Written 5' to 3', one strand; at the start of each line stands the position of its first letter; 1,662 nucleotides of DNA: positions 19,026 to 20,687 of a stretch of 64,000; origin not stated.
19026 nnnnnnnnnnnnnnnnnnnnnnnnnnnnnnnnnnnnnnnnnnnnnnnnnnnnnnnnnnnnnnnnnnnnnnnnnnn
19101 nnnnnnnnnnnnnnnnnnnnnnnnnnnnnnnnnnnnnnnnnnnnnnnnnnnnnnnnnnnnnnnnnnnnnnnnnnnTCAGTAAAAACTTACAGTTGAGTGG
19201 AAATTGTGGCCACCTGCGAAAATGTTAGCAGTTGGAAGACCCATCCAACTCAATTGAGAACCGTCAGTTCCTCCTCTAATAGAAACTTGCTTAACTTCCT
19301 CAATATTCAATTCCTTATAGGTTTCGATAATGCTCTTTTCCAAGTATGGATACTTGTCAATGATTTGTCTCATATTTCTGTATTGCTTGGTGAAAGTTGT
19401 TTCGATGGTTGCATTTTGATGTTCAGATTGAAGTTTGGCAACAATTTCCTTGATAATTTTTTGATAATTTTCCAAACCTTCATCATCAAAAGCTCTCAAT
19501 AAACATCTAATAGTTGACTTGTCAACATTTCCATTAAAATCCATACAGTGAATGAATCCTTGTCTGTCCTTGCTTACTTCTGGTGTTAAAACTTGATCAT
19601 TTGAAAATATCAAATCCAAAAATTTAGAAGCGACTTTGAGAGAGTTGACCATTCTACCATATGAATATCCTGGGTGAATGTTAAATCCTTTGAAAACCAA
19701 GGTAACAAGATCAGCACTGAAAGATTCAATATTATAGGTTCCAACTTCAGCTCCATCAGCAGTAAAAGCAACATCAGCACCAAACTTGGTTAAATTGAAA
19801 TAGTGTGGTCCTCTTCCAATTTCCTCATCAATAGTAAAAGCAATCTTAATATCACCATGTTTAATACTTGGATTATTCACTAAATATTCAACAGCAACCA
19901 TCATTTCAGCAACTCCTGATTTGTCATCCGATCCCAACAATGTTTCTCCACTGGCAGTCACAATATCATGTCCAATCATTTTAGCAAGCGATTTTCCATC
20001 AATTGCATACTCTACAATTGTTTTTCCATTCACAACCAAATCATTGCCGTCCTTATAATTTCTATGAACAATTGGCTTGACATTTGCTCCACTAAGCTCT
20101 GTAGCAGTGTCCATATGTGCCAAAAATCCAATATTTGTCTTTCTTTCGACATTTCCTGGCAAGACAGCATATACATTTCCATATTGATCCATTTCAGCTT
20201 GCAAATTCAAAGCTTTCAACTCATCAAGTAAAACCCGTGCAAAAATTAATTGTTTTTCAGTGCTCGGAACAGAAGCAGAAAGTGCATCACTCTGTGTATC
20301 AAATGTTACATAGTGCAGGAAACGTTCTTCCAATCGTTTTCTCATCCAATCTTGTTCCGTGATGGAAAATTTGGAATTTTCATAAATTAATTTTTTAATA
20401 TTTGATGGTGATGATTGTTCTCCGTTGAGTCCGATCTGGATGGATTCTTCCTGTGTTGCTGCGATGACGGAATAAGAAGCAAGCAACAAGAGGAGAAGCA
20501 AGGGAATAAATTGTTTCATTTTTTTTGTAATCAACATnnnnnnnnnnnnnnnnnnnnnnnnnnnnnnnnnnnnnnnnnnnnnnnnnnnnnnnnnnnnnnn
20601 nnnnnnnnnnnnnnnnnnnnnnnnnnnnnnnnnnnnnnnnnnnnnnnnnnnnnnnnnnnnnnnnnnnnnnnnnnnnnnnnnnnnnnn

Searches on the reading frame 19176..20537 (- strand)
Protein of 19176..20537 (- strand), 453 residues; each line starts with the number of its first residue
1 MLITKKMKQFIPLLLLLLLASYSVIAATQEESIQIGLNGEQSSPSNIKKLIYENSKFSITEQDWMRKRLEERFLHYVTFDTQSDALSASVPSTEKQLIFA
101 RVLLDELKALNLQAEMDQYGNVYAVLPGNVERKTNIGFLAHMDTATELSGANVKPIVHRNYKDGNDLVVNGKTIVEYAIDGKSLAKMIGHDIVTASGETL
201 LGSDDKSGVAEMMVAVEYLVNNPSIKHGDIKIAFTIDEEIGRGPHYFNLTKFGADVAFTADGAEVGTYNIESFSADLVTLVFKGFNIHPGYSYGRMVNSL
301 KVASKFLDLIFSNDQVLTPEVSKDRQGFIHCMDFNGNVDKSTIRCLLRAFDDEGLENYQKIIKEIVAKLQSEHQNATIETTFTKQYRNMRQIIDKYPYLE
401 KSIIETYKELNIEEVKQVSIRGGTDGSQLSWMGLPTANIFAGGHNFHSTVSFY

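Call 16: search_protein_families(library=pfam, proteins=[window:19176-20537:-], max_evalue=0.00001)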
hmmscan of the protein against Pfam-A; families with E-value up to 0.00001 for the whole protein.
window:19176-20537:- (453 aa): 2 families
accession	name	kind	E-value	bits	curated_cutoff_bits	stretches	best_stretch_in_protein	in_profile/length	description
PF05343.19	Peptidase_M42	-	1.5e-07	31.3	23.2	0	204-265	134-193/292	M42 glutamyl aminopeptidase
PF01546.33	Peptidase_M20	-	8.4e-06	26.3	24.6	0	203-448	34-183/206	Peptidase family M20/M25/M40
